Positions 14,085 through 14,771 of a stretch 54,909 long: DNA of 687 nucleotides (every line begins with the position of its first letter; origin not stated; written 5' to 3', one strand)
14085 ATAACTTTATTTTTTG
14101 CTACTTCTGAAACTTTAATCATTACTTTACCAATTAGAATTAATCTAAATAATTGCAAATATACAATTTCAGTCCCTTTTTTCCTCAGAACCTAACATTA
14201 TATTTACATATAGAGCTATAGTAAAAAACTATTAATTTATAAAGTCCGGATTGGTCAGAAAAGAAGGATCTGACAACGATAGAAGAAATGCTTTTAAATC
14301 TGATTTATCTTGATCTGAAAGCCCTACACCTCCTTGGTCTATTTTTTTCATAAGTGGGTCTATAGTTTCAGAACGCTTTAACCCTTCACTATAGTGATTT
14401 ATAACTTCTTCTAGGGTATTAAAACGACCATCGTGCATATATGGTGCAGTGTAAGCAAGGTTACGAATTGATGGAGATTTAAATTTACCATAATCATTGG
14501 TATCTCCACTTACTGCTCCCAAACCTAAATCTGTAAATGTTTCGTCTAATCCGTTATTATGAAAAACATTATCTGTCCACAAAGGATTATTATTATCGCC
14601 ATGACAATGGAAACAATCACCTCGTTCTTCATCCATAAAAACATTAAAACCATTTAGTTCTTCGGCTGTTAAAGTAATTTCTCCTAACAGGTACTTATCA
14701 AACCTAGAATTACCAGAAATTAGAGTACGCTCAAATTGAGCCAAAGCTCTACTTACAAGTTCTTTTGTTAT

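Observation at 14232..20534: Five-gene envelope operon: two choice-of-anchor-B propellers, a 7-bladed propeller lipoprotein, an MbnP-like lipoprotein and an MbnH/MauG-like di-haem peroxidase, directly upstream of the suf operon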

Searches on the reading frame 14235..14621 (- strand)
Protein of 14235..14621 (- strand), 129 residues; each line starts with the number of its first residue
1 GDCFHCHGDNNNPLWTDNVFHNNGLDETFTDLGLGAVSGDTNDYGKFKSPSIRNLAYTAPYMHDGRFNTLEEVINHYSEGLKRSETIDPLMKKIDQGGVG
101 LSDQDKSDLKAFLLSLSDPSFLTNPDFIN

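Call 57: search_solved_structures(query=window:14235-14621:-, max_evalue=0.01, show_alignments=5)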
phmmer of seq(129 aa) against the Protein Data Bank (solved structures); distinct sequences matched with E-value up to 0.01: 28.
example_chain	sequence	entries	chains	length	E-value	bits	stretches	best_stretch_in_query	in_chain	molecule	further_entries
6e1c_A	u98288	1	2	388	2.2e-18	69.9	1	17-127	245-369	Di-heme enzyme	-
3rn1_A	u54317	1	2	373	5.6e-07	33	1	23-83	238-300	Methylamine utilization protein MauG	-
4o1q_A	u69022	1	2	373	5.6e-07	33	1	23-83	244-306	Methylamine utilization protein MauG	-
3rn0_A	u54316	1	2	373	5.6e-07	33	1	23-83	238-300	Methylamine utilization protein MauG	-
3l4m_A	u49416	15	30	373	5.6e-07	33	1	23-83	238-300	Methylamine utilization protein mauG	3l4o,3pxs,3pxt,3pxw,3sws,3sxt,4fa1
4l1q_A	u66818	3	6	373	5.6e-07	33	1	23-83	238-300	Methylamine utilization protein MauG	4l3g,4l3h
3rlm_A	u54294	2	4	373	5.6e-07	33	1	23-83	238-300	Methylamine utilization protein MauG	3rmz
3sjl_A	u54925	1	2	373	5.9e-07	32.9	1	23-83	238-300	Methylamine utilization protein mauG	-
3svw_A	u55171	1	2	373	5.9e-07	32.9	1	23-83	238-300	Methylamine utilization protein MauG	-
4y5r_A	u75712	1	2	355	6e-07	32.9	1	23-83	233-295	Methylamine utilization protein MauG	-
3sle_A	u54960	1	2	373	6e-07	32.9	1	23-83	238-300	Methylamine utilization protein MauG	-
3o5c_A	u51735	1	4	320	7.4e-07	32.6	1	3-78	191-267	Cytochrome c551 peroxidase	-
3orv_A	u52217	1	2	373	1.4e-06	31.7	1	23-79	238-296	Methylamine utilization protein mauG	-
2c1u_A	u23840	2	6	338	4.9e-06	29.9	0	31-85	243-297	DI-HAEM CYTOCHROME C PEROXIDASE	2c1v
3hq7_A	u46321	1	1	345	1.3e-05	28.5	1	30-74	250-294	Cytochrome c551 peroxidase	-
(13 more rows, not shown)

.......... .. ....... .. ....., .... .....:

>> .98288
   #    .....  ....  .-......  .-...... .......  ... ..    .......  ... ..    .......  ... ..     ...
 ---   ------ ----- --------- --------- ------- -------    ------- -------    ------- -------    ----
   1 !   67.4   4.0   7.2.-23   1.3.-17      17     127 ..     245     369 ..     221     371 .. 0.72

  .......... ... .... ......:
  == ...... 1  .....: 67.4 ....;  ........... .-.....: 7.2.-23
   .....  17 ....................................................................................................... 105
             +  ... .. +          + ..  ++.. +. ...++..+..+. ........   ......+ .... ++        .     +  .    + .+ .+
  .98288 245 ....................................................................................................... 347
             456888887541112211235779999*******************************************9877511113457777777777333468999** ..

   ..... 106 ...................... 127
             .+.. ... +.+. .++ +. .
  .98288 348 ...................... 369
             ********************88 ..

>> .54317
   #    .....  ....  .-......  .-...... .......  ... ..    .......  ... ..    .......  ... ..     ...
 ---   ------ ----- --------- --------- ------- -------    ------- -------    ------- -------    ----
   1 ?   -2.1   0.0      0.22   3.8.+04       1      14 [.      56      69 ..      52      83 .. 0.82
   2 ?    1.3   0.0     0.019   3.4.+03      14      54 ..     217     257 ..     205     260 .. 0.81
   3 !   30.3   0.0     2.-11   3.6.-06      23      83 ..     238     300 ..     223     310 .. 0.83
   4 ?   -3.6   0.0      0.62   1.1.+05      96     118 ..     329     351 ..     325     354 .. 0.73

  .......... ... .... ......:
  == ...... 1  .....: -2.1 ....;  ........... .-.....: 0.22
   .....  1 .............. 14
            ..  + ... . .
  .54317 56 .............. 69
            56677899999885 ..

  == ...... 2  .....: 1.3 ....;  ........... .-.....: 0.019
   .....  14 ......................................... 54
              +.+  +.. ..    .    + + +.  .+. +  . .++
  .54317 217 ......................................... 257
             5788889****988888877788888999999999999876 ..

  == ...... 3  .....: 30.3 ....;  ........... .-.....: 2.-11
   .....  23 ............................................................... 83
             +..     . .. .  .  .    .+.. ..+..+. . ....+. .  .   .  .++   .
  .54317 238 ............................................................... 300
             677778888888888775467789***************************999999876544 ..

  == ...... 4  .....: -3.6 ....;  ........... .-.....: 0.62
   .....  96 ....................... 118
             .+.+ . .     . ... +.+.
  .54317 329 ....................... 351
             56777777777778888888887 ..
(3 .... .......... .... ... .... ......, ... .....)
